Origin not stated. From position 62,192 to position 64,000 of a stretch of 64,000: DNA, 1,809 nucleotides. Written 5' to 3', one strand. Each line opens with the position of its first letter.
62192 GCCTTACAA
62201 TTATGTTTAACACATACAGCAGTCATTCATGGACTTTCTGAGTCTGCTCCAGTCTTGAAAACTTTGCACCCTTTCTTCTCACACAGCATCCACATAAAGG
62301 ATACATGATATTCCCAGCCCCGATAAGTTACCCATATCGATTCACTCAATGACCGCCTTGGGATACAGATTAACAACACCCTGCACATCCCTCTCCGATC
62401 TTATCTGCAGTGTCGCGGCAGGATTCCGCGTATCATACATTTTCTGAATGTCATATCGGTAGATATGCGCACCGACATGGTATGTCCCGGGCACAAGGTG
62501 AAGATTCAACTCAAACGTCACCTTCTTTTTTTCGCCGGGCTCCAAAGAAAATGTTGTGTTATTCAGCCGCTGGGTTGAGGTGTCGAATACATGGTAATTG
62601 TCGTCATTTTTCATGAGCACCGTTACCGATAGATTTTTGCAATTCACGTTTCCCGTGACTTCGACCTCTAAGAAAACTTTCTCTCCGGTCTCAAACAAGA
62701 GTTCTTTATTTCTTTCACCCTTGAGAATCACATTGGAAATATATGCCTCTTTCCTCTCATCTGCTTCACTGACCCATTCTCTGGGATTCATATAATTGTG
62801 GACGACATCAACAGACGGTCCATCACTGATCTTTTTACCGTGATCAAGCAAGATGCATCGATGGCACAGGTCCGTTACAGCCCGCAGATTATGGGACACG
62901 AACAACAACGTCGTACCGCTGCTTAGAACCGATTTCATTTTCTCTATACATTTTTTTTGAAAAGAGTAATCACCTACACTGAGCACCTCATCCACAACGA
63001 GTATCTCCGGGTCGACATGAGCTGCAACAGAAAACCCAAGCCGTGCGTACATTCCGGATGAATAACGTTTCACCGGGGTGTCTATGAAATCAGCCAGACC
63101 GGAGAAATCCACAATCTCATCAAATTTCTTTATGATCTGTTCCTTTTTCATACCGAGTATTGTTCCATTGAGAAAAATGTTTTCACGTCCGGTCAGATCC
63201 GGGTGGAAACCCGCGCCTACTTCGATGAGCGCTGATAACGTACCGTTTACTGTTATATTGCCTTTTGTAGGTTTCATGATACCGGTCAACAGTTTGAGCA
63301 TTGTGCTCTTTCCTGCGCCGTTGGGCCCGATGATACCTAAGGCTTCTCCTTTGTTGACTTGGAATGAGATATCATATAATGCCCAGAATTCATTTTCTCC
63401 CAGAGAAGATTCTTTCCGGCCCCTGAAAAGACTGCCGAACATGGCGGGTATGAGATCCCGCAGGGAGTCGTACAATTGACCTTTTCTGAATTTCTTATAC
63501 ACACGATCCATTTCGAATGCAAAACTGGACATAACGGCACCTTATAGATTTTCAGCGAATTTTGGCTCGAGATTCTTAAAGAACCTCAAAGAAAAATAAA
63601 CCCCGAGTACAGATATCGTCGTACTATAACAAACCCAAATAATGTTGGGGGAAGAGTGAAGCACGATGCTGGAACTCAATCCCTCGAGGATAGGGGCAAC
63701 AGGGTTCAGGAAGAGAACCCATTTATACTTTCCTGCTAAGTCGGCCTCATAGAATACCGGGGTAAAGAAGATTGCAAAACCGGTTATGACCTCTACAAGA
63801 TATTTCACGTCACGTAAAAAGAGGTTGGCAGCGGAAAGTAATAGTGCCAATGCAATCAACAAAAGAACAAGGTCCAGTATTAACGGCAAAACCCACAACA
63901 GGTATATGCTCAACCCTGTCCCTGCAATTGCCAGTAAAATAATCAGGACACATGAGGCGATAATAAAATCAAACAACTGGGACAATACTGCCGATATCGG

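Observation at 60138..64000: Wzt with C-terminal binding domain next to an O-methyltransferase and an LpxL-like acyltransferase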

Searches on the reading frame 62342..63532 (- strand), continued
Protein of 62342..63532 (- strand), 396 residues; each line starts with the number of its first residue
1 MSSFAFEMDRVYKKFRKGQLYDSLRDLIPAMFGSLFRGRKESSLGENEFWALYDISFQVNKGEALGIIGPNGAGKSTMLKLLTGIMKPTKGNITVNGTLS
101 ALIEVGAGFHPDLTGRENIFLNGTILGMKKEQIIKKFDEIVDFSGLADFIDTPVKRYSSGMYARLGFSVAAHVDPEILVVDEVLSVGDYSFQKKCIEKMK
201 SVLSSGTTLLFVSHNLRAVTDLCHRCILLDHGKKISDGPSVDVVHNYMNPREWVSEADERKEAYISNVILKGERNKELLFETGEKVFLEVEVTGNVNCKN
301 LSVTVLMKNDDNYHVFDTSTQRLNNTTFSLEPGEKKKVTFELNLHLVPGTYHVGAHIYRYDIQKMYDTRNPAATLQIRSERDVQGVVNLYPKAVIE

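Call 34: find_encoding_contigs(protein=P0053, flank=10000, max_places=1)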
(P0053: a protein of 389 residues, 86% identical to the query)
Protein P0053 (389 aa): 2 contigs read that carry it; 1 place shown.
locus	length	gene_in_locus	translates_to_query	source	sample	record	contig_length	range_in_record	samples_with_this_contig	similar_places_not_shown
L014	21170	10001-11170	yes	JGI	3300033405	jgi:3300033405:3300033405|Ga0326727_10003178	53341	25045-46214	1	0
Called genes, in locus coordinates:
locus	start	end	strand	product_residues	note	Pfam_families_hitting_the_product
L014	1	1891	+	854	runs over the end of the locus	PF07589:PEP_exosort_dom (weak)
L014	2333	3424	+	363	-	PF01073:3Beta_HSD, PF01370:Epimerase, PF04321:RmlD_sub_bind, PF16363:GDP_Man_Dehyd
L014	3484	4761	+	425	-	PF08421:Methyltransf_13, PF13489:Methyltransf_23, PF08241:Methyltransf_11 (faint), PF08484:Methyltransf_14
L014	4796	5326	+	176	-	PF00908:dTDP_sugar_isom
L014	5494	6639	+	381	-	PF16254:DUF4910, PF09940:DUF2172, PF16221:HTH_47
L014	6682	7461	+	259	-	PF00483:NTP_transferase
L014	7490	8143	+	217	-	PF02585:PIG-L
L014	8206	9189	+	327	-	PF01063:Aminotran_4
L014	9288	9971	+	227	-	PF01061:ABC2_membrane (weak)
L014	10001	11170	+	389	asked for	PF13175:AAA_15 (weak), PF00005:ABC_tran, PF14524:Wzt_C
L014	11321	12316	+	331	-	-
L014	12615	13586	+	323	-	PF00535:Glycos_transf_2, PF10111:Glyco_tranf_2_2, PF13641:Glyco_tranf_2_3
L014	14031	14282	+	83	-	PF00550:PP-binding (faint)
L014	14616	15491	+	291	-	PF05175:MTS, PF06325:PrmA (weak), PF01170:UPF0020 (weak), PF09445:Methyltransf_15 (weak), PF13847:Methyltransf_31, PF08242:Methyltransf_12 (weak), PF13649:Methyltransf_25 (weak)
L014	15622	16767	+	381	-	PF02771:Acyl-CoA_dh_N, PF02770:Acyl-CoA_dh_M, PF00441:Acyl-CoA_dh_1, PF08028:Acyl-CoA_dh_2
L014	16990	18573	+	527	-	PF00501:AMP-binding, PF13193:AMP-binding_C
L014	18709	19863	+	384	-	-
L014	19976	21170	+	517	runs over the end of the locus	PF13204:Apiosidase (weak), PF19815:DUF6298 (faint), PF12904:Collagen_bind_2 (weak)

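Call 35: find_encoding_contigs(protein=P0069, flank=10000, max_places=1)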
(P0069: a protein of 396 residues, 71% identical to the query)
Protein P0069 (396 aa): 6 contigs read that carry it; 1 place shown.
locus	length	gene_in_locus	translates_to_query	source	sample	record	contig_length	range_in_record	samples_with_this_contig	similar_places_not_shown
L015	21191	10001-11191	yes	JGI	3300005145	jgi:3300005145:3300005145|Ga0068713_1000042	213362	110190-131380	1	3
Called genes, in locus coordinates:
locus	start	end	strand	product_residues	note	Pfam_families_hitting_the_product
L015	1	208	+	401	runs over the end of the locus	PF02653:BPD_transp_2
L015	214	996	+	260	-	PF00005:ABC_tran, PF13304:AAA_21 (faint), PF12399:BCA_ABC_TP_C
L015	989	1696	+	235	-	PF00005:ABC_tran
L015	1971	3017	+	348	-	PF01073:3Beta_HSD, PF01370:Epimerase, PF04321:RmlD_sub_bind, PF16363:GDP_Man_Dehyd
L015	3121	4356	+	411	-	PF08421:Methyltransf_13, PF13489:Methyltransf_23, PF08241:Methyltransf_11 (weak), PF08242:Methyltransf_12 (weak), PF08484:Methyltransf_14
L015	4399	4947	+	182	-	PF00908:dTDP_sugar_isom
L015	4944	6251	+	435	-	PF16254:DUF4910, PF09940:DUF2172, PF16221:HTH_47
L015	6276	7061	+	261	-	PF00483:NTP_transferase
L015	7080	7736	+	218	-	PF02585:PIG-L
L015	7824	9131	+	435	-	PF00202:Aminotran_3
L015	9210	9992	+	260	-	PF01061:ABC2_membrane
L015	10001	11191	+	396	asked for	PF00005:ABC_tran, PF14524:Wzt_C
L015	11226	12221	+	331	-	PF13480:Acetyltransf_6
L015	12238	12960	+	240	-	-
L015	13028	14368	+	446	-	PF04230:PS_pyruv_trans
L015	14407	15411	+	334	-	PF00535:Glycos_transf_2, PF13506:Glyco_transf_21 (faint), PF13641:Glyco_tranf_2_3 (weak)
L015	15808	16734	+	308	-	PF00535:Glycos_transf_2, PF13641:Glyco_tranf_2_3 (faint)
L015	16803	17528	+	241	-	PF01522:Polysacc_deac_1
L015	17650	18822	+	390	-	PF13692:Glyco_trans_1_4 (weak), PF13524:Glyco_trans_1_2 (weak)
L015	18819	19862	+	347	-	PF00535:Glycos_transf_2, PF10111:Glyco_tranf_2_2, PF13641:Glyco_tranf_2_3, PF13632:Glyco_trans_2_3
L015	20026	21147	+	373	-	PF13439:Glyco_transf_4 (weak), PF00534:Glycos_transf_1, PF13692:Glyco_trans_1_4, PF13524:Glyco_trans_1_2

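Call 61: search_protein_families(library=pfam, proteins=[L014:14616-15491:+, L014:12615-13586:+, L015:11226-12221:+, L015:12238-12960:+], max_evalue=0.001)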
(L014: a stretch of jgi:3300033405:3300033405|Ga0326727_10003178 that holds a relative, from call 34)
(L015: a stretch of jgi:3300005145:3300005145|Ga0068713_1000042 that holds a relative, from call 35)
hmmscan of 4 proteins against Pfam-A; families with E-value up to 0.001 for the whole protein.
L014:14616-15491:+ (291 aa): 10 families
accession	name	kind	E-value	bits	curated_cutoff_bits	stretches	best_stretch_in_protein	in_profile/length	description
PF05175.20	MTS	-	6.5e-11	42.6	23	1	109-201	26-109/170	Methyltransferase small domain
PF13847.12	Methyltransf_31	-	5.2e-09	36.4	27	1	118-271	3-129/145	Methyltransferase domain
PF09445.16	Methyltransf_15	-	2.6e-07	30.8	22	1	121-199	3-80/165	RNA cap guanine-N2 methyltransferase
PF13649.12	Methyltransf_25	-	4e-07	31.1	27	1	122-197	1-71/97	Methyltransferase domain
PF06325.19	PrmA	-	6.3e-07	29.6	22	1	105-197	150-233/296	Ribosomal protein L11 methyltransferase (PrmA)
PF01170.24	UPF0020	-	5.8e-06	26.6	22.3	1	141-200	75-131/197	RMKL-like, methyltransferase domain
PF08242.18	Methyltransf_12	-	6.6e-06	27.2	30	1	124-197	2-72/98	Methyltransferase domain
PF12847.13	Methyltransf_18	-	4.5e-05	23.9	27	1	119-195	15-87/151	Methyltransferase domain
PF10294.15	Methyltransf_16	-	0.00068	19.9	21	1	109-182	31-111/174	Lysine methyltransferase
PF08241.18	Methyltransf_11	-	0.0009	20.3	21.2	0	128-196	4-66/95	Methyltransferase domain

L014:12615-13586:+ (323 aa): 3 families
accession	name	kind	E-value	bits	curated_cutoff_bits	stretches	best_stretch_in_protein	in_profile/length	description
PF00535.33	Glycos_transf_2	-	4e-36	124.9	23.3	1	5-122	1-122/168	Glycosyl transferase family 2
PF10111.15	Glyco_tranf_2_2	-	8.7e-19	68.5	27.3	1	5-201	1-206/276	Glycosyltransferase like family 2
PF13641.12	Glyco_tranf_2_3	-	1.3e-11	45.4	27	1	4-194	3-194/230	Glycosyltransferase like family 2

L015:11226-12221:+ (331 aa): 1 family
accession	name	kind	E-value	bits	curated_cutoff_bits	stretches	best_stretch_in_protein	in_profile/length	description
PF13480.13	Acetyltransf_6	-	2.1e-09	38.1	22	1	163-294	3-142/143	Acetyltransferase (GNAT) domain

L015:12238-12960:+ (240 aa): 0 families

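Call 82: search_protein_families(library=ncbifam, proteins=[L014:3484-4761:+, L014:4796-5326:+, L014:5494-6639:+, L014:7490-8143:+, L014:2333-3424:+], max_evalue=0.00001)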
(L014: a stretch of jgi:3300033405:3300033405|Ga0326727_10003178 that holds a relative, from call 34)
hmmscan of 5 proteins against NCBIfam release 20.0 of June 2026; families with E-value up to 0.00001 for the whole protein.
L014:3484-4761:+ (425 aa): 0 families

L014:4796-5326:+ (176 aa): 1 family
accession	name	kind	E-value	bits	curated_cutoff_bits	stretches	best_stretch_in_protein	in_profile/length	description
TIGR01221.1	rmlC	equivalog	4.4e-52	176.4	155.75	1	5-172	4-170/176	dTDP-4-dehydrorhamnose 3,5-epimerase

L014:5494-6639:+ (381 aa): 0 families

L014:7490-8143:+ (217 aa): 1 family
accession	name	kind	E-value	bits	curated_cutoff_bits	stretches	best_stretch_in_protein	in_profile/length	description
TIGR04001.1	thiol_BshB1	equivalog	4.8e-13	49.4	182.5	1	14-129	2-118/226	bacillithiol biosynthesis deacetylase BshB1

L014:2333-3424:+ (363 aa): 10 families
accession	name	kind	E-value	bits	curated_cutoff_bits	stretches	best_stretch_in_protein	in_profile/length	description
TIGR01179.1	galE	equivalog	8.8e-22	77.4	262.3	1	15-191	1-180/332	UDP-glucose 4-epimerase GalE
TIGR02197.1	heptose_epim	equivalog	2.4e-11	43.4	274.6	1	16-167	1-147/316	ADP-glyceromanno-heptose 6-epimerase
TIGR04180.1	EDH_00030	hypoth_equivalog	3.9e-11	42.6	475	1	16-285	1-266/297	NAD-dependent 4,6-dehydratase LegB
NF043036.1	ErythonDh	equivalog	1.1e-10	41.2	325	1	14-177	1-168/321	D-erythronate dehydrogenase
TIGR03466.1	HpnA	hypoth_equivalog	6.1e-10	38.5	367.65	1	14-192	1-175/327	hopanoid-associated sugar epimerase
TIGR01181.1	dTDP_gluc_dehyt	equivalog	1e-09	38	365.1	1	15-262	1-252/321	dTDP-glucose 4,6-dehydratase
NF011728.1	PRK15181.1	equivalog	1.2e-06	27.7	760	1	17-166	19-173/348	Vi polysaccharide biosynthesis UDP-N-acetylglucosaminuronic acid C-4 epimerase TviC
TIGR01214.1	rmlD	equivalog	1.8e-06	27.3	224.05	1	15-173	1-139/285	dTDP-4-dehydrorhamnose reductase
NF041293.1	G6PDh_Azf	equivalog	7.1e-06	25.6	400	0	15-149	4-130/252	NAD-dependent glucose-6-phosphate dehydrogenase Azf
NF047922.1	GDPFucSynFcl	equivalog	8e-06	25.5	500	0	209-293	193-272/308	GDP-L-fucose synthase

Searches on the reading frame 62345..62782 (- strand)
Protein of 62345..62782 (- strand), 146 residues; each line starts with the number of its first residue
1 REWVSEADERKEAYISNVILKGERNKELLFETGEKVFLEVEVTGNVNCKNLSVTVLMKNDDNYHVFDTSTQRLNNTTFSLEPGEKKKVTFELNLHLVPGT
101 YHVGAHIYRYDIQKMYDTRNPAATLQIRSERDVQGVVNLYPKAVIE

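Call 47: search_solved_structures(query=window:62345-62782:-, max_evalue=10, show_alignments=3)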
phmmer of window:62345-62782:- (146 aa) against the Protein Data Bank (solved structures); distinct sequences matched with E-value up to 10: 9.
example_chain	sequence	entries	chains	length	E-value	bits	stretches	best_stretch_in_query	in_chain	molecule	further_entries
8dky_A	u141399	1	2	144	0.00043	23.3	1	12-108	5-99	ABC transporter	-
6o14_A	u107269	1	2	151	0.00054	23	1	13-109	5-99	ABC transporter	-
8dku_A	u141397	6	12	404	0.0035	20.4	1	12-108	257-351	ABC transporter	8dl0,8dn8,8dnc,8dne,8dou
7k2t_A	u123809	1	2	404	0.0035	20.4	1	12-108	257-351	ABC transporter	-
5hno_A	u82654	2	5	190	0.19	14.8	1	28-139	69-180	ABC type transport system putative ATP binding protein | ABC transporter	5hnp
4le7_A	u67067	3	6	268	0.38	13.8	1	52-109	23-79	Pyocin L1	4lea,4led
9pxi_F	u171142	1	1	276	0.4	13.7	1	52-109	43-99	Pyocin L1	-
2wpq_A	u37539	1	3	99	0.61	13.1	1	22-73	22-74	TRIMERIC AUTOTRANSPORTER ADHESIN FRAGMENT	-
1pug_A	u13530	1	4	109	1.3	12.1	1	30-99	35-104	Hypothetical UPF0133 protein ybaB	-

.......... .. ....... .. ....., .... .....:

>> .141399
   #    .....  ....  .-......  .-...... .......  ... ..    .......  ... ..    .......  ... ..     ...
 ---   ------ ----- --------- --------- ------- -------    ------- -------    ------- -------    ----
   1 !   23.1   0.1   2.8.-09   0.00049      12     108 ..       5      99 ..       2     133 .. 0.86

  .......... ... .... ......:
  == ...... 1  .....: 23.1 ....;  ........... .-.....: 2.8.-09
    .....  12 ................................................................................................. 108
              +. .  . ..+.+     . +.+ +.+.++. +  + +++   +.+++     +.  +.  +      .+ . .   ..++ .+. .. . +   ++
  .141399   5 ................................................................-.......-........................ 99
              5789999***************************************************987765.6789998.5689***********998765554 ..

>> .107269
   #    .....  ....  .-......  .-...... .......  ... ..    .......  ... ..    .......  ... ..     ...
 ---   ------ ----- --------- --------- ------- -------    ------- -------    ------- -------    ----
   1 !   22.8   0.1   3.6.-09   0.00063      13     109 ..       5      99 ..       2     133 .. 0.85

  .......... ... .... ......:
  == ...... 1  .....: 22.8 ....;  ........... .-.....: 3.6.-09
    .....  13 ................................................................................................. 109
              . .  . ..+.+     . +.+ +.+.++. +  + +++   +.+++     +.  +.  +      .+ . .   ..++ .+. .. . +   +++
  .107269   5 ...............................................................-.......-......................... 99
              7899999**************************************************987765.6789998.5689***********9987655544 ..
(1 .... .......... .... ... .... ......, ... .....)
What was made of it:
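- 62342..63532 (-): wzt, ABC ATPase. Nucleotide-binding domain is residues 1-250. Wzt_C carbohydrate-binding domain is residues 251-396 (nt 62345-62782). The C-terminal domain alone hits the A. aeolicus domain 8dky/6o14 at 4e-4 (call 47).
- On Wzt with C-terminal carbohydrate-binding domain (Pfam Wzt_C, PF14524): Only sequence homology to solved domains is available: A. aeolicus 8dky/6o14 at E 4e-4 and R. terrigena 5hno at E 0.19 (call 47).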

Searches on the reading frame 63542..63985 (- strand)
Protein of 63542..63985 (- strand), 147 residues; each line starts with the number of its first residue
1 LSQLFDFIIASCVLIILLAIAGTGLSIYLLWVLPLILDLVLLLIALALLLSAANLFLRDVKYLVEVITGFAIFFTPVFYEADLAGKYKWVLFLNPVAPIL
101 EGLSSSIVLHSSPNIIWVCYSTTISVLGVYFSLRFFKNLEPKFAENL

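Call 4: search_protein_families(library=pfam, proteins=[window:63542-63985:-], max_evalue=0.01)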
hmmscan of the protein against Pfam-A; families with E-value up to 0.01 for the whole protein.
window:63542-63985:- (147 aa): 1 family
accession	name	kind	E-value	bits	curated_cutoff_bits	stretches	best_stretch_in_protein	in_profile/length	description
PF01061.29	ABC2_membrane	-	1.7e-05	24.9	26.9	1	4-106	101-209/211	ABC-2 type transporter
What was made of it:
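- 63542..64000 (-): wzm, ABC-2 permease; C-terminal 147 aa only, cut by the window end. ABC2_membrane 24.9 bits on the fragment (call 4).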
